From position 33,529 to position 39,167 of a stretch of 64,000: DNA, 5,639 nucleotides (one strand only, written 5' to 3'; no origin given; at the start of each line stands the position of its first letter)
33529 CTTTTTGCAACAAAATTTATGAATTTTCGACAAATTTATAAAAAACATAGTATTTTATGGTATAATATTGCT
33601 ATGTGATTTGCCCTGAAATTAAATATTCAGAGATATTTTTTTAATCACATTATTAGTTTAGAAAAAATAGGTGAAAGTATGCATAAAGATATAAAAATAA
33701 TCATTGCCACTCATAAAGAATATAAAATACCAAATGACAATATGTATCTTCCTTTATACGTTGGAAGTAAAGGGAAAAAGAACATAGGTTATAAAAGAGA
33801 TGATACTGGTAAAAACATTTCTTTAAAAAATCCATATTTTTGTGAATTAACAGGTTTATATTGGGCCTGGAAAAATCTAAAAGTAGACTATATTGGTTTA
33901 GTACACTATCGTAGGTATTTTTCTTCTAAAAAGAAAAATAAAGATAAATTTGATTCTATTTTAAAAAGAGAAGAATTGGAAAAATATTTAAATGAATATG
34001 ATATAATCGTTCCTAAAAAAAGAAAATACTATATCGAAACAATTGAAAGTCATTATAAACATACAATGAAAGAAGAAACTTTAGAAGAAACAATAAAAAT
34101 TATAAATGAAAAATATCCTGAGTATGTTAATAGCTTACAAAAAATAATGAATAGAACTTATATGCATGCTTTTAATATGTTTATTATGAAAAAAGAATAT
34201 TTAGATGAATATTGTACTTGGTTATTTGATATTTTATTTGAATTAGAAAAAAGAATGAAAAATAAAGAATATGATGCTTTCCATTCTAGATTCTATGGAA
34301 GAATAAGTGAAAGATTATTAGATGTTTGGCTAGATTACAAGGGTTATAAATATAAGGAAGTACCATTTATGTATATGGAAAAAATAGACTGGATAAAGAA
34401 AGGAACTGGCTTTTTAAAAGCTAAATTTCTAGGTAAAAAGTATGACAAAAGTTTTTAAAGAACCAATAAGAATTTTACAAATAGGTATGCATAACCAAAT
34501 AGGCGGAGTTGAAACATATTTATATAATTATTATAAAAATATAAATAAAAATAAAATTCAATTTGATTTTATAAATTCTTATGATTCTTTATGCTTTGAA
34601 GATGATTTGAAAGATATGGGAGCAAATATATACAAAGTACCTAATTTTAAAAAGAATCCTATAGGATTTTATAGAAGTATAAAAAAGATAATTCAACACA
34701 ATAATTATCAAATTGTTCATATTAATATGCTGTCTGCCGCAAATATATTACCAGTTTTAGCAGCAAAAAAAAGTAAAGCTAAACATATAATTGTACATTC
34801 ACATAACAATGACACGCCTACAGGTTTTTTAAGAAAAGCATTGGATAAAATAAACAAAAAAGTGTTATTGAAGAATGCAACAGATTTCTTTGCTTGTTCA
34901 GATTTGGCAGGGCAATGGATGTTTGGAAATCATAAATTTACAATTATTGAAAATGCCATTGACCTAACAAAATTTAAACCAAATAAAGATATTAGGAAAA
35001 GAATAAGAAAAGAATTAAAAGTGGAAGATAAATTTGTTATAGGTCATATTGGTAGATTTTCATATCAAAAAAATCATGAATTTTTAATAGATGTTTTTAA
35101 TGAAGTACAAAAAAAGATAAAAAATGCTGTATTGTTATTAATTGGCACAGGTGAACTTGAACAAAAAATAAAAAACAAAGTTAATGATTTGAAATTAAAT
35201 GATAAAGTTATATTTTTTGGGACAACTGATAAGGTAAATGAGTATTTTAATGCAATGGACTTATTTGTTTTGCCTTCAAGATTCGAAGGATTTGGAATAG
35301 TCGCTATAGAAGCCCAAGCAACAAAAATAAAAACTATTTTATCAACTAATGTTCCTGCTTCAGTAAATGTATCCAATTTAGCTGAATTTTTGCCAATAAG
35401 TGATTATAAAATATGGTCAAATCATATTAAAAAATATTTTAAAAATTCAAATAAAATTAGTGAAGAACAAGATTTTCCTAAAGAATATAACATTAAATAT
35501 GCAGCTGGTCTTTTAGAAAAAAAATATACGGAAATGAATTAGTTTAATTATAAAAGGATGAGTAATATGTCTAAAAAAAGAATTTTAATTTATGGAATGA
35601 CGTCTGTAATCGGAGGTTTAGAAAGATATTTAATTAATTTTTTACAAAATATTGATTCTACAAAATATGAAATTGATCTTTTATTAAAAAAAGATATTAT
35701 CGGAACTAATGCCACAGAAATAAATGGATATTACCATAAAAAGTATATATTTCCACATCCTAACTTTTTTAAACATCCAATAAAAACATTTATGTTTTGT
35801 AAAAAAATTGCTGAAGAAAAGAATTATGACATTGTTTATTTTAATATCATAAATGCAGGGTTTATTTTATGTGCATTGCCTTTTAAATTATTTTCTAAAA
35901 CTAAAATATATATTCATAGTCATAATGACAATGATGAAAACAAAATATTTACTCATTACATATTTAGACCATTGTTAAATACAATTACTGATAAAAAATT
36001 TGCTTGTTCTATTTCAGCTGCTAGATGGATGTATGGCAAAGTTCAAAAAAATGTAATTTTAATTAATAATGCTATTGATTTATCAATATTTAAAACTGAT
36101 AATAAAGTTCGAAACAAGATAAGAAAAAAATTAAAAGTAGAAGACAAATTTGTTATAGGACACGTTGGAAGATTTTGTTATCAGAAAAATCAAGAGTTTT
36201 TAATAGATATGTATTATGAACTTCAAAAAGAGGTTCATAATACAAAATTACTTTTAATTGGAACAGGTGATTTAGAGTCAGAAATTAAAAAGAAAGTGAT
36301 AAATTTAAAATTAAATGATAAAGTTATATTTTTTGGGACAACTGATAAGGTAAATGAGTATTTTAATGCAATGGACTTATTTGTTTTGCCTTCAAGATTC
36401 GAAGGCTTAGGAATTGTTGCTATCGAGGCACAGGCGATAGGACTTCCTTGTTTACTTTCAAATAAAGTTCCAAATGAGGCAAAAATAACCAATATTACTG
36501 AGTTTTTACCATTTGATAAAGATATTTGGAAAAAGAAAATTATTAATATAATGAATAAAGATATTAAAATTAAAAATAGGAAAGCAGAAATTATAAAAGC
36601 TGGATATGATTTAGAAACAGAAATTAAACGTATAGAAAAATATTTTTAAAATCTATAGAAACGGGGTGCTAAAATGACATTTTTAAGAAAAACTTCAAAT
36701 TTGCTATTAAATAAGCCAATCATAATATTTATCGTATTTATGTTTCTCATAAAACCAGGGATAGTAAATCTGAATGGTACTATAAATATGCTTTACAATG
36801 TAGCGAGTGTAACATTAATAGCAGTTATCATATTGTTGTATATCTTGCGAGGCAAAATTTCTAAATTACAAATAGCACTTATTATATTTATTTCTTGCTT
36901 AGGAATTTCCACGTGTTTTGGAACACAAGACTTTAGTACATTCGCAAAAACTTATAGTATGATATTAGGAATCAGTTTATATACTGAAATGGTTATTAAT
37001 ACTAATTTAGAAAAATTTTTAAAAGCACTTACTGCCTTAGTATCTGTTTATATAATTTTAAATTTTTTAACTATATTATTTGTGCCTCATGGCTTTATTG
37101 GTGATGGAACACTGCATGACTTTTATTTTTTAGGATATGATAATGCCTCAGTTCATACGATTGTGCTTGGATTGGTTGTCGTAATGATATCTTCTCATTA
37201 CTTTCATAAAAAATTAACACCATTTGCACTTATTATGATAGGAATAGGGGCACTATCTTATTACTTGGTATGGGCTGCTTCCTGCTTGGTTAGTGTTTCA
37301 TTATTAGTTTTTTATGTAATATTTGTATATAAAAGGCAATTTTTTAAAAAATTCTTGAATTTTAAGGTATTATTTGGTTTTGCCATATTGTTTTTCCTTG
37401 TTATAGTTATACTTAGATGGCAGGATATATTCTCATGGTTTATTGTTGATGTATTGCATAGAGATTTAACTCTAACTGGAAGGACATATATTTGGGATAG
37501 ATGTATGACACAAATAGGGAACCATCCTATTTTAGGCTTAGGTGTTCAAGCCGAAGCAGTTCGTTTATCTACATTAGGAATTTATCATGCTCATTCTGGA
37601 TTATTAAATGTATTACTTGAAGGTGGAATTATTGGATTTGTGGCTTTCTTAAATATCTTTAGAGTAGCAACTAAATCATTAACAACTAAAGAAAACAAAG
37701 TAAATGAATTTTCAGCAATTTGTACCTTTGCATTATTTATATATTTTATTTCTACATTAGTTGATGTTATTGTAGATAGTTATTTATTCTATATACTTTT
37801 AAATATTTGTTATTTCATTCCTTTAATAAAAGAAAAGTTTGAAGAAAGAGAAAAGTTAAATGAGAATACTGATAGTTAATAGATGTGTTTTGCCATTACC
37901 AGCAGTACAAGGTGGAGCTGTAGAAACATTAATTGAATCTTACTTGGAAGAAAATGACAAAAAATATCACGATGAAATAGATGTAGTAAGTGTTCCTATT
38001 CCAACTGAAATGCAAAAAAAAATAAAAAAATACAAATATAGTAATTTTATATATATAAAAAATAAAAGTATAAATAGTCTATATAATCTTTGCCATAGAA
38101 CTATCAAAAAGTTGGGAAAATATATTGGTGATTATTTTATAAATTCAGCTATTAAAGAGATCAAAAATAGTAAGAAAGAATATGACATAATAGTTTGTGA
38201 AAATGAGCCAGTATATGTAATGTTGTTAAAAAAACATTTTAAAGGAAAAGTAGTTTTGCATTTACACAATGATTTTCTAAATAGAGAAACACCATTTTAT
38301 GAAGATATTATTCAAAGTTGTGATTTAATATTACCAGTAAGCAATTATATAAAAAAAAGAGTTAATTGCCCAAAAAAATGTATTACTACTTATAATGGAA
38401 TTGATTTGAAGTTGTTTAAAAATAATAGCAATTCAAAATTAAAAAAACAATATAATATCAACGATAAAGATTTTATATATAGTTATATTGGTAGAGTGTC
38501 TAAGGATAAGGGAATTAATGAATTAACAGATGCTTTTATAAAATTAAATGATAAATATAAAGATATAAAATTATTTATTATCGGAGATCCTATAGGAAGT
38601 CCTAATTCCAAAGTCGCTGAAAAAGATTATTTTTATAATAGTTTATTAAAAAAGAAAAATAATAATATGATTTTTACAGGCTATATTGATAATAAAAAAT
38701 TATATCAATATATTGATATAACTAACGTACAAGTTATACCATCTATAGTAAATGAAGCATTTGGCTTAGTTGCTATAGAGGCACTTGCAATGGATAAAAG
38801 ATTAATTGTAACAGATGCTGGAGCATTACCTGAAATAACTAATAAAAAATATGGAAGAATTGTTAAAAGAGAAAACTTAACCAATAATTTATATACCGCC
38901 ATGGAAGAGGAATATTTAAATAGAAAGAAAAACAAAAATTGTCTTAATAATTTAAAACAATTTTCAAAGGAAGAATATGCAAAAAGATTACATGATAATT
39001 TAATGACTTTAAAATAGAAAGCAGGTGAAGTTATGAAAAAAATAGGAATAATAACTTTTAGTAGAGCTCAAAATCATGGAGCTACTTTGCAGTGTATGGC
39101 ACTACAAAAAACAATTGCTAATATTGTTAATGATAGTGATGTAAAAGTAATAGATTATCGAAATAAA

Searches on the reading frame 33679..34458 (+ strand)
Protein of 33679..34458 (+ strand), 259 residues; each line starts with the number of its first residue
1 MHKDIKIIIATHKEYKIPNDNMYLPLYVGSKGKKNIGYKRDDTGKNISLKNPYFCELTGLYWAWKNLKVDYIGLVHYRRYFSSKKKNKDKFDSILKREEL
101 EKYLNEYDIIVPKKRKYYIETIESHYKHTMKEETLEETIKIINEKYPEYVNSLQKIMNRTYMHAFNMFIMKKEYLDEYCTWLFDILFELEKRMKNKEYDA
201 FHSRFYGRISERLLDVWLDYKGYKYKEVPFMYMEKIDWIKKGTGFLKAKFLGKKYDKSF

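Call 7: search_protein_families(library=pfam, proteins=[window:33679-34458:+])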
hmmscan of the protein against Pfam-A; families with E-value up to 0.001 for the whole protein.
window:33679-34458:+ (259 aa): 1 family
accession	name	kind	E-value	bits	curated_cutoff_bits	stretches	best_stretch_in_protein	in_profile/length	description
PF14393.11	DUF4422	-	4.8e-92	308.2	25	1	6-220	1-218/220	Domain of unknown function (DUF4422)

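Call 8: search_protein_families(library=ncbifam, proteins=[window:33679-34458:+])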
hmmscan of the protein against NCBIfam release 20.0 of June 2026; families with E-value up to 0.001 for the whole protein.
window:33679-34458:+ (259 aa): 0 families

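Call 44: find_encoding_contigs(protein=window:33679-34458:+, flank=4000, max_places=10)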
Protein window:33679-34458:+ (259 aa): 1 contig read that carries it; 1 place shown.
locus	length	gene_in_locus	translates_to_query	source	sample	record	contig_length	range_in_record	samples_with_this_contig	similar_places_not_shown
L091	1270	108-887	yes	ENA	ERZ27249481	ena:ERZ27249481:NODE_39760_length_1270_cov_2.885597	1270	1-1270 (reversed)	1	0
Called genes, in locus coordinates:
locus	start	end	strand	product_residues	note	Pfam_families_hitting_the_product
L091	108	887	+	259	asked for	PF14393:DUF4422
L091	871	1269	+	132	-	PF13477:Glyco_trans_4_2 (weak), PF13439:Glyco_transf_4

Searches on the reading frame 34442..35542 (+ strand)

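Call 7: search_protein_families(library=pfam, proteins=[window:34442-35542:+])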
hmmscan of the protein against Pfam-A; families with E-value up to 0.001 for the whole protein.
window:34442-35542:+ (366 aa): 5 families
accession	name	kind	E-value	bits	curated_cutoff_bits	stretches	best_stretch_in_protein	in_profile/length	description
PF00534.26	Glycos_transf_1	-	4e-28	98.5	26.4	1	185-336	3-159/172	Glycosyl transferases group 1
PF13692.12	Glyco_trans_1_4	-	1.6e-24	87.3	27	1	198-303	2-108/142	Glycosyl transferases group 1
PF13439.12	Glyco_transf_4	-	6e-12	46.3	28.5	1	20-176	1-169/170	Glycosyltransferase Family 4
PF13477.12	Glyco_trans_4_2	-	1.3e-05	25.8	23.4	1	24-125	10-111/139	Glycosyl transferase 4-like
PF20706.3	GT4-conflict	-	4.7e-05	23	26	1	177-299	176-309/385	Family 4 Glycosyltransferase in conflict systems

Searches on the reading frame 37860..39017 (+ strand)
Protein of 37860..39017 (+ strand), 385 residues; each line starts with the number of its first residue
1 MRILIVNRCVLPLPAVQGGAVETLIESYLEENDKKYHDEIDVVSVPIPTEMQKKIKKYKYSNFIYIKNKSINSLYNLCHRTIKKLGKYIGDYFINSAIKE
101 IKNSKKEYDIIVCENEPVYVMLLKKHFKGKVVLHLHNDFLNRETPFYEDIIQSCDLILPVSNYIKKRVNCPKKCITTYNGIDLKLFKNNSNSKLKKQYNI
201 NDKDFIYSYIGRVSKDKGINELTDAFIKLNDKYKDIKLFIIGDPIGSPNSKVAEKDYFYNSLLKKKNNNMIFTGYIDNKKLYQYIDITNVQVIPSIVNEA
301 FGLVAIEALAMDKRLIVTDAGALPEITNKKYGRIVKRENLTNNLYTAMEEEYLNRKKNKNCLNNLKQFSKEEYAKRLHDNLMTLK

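Call 7: search_protein_families(library=pfam, proteins=[window:37860-39017:+])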
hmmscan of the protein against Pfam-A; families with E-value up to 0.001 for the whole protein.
window:37860-39017:+ (385 aa): 3 families
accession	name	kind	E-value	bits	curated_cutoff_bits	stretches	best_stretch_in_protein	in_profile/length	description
PF00534.26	Glycos_transf_1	-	1.3e-25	90.3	26.4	1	193-365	4-169/172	Glycosyl transferases group 1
PF13692.12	Glyco_trans_1_4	-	2.3e-17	64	27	1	208-349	5-137/142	Glycosyl transferases group 1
PF13439.12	Glyco_transf_4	-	2.2e-05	25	28.5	1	93-184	60-169/170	Glycosyltransferase Family 4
